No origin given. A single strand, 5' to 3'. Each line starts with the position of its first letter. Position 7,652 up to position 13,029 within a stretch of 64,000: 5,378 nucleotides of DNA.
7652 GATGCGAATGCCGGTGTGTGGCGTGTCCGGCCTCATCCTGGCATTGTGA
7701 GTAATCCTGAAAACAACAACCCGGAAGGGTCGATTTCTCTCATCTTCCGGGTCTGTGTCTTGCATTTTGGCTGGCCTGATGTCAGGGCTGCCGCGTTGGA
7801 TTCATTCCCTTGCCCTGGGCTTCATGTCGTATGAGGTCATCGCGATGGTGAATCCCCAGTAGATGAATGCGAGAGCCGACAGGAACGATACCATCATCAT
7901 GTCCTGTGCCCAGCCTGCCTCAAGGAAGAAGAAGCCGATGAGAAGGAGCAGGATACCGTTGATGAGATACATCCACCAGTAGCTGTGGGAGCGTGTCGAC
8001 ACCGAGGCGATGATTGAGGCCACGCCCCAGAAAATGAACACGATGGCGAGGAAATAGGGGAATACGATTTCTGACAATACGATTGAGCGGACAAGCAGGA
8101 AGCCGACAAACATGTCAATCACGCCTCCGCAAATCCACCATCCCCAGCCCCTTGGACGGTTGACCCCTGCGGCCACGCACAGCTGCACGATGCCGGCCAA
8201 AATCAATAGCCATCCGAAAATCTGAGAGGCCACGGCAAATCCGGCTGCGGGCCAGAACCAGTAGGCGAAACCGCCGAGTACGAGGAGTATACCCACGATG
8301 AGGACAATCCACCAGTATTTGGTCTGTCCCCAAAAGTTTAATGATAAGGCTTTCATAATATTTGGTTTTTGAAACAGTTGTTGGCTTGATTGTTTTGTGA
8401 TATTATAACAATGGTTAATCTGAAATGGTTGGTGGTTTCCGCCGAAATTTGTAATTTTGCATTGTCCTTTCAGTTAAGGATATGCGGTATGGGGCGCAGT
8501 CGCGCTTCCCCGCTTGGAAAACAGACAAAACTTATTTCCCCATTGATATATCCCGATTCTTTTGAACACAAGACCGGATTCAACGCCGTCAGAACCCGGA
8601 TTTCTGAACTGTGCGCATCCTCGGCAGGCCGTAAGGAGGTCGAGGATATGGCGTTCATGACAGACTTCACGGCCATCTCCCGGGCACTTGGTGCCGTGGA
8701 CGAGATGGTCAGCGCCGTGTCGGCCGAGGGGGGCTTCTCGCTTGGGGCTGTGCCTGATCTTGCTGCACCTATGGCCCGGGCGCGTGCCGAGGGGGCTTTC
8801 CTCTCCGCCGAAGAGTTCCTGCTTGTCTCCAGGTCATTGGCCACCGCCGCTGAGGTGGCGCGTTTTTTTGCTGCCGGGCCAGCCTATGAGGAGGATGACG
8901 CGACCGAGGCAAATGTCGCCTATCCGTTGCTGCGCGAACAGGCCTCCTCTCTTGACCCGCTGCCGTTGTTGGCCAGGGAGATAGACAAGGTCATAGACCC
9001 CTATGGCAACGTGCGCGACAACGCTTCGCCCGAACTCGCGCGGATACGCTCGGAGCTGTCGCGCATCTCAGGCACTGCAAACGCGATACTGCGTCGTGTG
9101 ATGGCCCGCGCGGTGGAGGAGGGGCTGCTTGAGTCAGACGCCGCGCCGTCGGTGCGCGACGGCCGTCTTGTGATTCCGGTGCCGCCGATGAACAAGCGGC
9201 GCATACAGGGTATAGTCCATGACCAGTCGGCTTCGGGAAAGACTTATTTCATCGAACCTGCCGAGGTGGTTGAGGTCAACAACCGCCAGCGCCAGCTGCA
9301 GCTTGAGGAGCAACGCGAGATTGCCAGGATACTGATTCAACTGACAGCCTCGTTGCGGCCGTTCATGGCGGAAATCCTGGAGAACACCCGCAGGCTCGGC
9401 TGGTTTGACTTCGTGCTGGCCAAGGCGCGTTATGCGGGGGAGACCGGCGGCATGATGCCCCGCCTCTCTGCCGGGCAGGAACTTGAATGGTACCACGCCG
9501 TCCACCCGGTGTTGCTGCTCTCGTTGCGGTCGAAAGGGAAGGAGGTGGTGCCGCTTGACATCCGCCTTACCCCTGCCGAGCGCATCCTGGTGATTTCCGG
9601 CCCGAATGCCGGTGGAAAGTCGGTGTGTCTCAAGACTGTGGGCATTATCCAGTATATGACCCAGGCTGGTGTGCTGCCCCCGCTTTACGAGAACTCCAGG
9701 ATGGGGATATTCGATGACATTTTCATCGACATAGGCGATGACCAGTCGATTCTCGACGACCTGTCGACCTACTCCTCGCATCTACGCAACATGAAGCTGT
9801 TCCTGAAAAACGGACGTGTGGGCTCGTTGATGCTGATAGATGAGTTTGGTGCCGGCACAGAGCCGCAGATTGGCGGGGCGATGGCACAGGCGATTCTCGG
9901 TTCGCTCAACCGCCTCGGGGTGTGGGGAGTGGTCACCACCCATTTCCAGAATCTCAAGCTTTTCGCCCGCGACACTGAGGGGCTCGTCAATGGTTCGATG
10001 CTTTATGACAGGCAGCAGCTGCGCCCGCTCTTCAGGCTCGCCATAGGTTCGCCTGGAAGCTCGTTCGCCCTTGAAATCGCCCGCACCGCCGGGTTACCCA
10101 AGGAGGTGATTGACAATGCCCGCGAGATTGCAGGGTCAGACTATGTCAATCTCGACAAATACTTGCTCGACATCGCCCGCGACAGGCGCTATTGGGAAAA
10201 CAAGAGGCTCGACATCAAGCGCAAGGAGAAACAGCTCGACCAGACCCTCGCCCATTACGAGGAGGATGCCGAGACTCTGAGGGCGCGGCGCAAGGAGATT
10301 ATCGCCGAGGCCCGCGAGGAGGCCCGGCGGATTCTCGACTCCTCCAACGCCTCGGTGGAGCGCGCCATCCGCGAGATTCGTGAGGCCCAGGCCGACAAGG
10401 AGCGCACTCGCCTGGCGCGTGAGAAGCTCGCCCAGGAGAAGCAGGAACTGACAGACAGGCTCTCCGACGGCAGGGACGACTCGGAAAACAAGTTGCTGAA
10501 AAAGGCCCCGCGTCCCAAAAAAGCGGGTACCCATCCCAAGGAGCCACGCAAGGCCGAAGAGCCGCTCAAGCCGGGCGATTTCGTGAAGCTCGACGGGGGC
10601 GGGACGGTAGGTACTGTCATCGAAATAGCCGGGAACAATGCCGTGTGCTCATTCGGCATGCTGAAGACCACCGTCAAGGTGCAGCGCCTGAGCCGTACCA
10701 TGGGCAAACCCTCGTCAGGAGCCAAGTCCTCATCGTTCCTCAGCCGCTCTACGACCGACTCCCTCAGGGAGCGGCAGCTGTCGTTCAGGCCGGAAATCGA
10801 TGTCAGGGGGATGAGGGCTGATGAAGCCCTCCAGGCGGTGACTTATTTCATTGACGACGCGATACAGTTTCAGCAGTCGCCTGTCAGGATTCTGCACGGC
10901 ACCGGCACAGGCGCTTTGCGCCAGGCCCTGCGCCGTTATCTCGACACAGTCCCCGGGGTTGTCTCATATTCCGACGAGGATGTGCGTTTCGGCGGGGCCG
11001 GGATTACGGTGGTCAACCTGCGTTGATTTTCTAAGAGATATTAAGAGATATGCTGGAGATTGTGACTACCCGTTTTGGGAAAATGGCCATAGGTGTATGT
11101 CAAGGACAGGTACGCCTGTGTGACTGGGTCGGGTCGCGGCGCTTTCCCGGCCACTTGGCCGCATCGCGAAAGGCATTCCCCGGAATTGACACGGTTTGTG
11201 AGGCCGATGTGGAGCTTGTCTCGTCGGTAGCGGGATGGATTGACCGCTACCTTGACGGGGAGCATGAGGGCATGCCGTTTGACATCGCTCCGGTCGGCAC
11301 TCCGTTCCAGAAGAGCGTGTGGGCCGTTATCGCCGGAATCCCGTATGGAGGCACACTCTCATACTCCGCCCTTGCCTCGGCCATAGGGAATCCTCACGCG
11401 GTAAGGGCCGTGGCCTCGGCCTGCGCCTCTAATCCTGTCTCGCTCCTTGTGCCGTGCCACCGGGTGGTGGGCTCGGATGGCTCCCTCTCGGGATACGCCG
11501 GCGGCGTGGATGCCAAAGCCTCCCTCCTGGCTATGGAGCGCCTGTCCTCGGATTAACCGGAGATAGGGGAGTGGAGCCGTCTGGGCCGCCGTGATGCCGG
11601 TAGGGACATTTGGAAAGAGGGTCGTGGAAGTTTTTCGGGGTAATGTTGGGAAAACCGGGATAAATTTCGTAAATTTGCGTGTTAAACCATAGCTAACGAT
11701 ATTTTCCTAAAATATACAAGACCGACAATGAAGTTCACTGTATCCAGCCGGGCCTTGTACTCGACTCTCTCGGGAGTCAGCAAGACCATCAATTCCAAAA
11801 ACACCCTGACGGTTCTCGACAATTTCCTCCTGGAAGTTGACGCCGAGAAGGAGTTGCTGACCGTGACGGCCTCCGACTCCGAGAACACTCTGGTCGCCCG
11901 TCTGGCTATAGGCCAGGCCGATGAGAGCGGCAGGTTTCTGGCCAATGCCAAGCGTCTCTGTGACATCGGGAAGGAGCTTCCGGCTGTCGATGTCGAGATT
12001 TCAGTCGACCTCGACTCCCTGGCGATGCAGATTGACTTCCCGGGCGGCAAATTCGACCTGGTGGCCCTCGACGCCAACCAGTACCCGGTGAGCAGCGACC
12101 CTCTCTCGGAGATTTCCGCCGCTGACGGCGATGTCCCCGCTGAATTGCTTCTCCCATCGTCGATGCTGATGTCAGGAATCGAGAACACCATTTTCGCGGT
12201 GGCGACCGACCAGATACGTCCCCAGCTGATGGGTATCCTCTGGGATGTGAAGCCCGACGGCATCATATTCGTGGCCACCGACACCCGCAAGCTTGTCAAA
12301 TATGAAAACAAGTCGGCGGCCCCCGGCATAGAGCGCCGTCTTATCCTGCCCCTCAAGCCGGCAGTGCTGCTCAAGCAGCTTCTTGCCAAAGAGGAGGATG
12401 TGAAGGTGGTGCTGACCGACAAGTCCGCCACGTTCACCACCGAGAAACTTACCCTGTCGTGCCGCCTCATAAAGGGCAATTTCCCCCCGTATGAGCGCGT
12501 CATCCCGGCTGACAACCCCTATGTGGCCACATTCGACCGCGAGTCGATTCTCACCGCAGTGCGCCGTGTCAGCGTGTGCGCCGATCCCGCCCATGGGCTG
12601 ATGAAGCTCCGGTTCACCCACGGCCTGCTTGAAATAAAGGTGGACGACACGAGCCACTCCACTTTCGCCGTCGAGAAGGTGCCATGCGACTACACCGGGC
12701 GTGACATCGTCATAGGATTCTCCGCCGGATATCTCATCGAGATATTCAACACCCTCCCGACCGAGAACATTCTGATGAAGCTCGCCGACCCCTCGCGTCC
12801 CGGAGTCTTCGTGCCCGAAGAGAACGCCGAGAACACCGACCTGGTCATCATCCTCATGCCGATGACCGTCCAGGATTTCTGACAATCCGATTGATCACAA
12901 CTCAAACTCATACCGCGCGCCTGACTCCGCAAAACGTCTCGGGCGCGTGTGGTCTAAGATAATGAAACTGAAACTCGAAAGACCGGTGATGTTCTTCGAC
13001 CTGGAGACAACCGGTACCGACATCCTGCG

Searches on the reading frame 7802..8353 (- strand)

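Call 59: search_protein_families(library=pfam, proteins=[window:7802-8353:-], max_evalue=0.001)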
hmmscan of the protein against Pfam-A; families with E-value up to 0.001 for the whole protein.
window:7802-8353:- (183 aa): 1 family
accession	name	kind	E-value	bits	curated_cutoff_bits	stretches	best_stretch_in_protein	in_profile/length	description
PF03729.18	DUF308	-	1.4e-14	54.5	25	2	19-88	1-72/73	Short repeat of unknown function (DUF308)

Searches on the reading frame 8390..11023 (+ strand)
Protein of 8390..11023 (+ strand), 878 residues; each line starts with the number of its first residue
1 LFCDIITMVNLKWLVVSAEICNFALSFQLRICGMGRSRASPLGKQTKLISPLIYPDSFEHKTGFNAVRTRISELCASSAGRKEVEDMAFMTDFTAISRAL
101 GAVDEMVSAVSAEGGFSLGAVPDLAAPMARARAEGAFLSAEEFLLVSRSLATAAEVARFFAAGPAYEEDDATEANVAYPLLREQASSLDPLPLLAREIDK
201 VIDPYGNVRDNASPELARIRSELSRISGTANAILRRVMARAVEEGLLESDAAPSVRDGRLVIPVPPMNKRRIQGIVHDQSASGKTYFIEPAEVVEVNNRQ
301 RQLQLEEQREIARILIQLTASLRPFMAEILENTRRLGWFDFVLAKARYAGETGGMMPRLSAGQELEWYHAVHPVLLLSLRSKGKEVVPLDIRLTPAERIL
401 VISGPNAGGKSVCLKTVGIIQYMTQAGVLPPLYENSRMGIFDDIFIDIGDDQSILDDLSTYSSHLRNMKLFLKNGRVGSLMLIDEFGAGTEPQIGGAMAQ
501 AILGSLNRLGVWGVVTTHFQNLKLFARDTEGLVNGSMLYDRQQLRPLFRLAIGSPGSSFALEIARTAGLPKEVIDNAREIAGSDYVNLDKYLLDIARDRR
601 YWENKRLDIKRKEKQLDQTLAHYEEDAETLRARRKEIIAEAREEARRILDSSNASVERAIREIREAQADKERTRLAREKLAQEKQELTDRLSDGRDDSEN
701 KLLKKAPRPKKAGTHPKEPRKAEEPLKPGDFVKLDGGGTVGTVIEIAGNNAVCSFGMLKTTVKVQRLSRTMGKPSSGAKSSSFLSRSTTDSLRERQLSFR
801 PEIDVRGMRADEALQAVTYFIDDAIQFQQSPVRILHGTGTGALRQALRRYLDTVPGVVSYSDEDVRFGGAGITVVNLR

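Call 59: search_protein_families(library=pfam, proteins=[window:8390-11023:+], max_evalue=0.001)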
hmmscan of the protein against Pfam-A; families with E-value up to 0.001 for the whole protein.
window:8390-11023:+ (878 aa): 3 families
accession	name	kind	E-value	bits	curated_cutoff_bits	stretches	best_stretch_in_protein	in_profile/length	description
PF00488.27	MutS_V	-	1.6e-28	100.4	30.2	1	401-581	2-184/188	MutS domain V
PF01713.27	Smr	-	2e-22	79.6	25.7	1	803-878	1-77/77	Smr domain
PF20297.4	MSSS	-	1.6e-07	31.3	26.8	1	728-767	1-42/42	MutS2 and Smr-associated SH3 domain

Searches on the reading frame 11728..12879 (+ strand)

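Call 59: search_protein_families(library=pfam, proteins=[window:11728-12879:+], max_evalue=0.001)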
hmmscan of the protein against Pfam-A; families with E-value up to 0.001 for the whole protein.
window:11728-12879:+ (384 aa): 3 families
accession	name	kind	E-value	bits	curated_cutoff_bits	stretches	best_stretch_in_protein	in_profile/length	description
PF00712.24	DNA_pol3_beta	-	2.5e-21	76.5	24.4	1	1-121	1-118/120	DNA polymerase III beta subunit, N-terminal domain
PF02767.21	DNA_pol3_beta_2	-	3.6e-19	69.6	27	1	142-253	2-115/116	DNA polymerase III beta subunit, central domain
PF02768.20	DNA_pol3_beta_3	-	1.1e-17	64.4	27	1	257-379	2-120/121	DNA polymerase III beta subunit, C-terminal domain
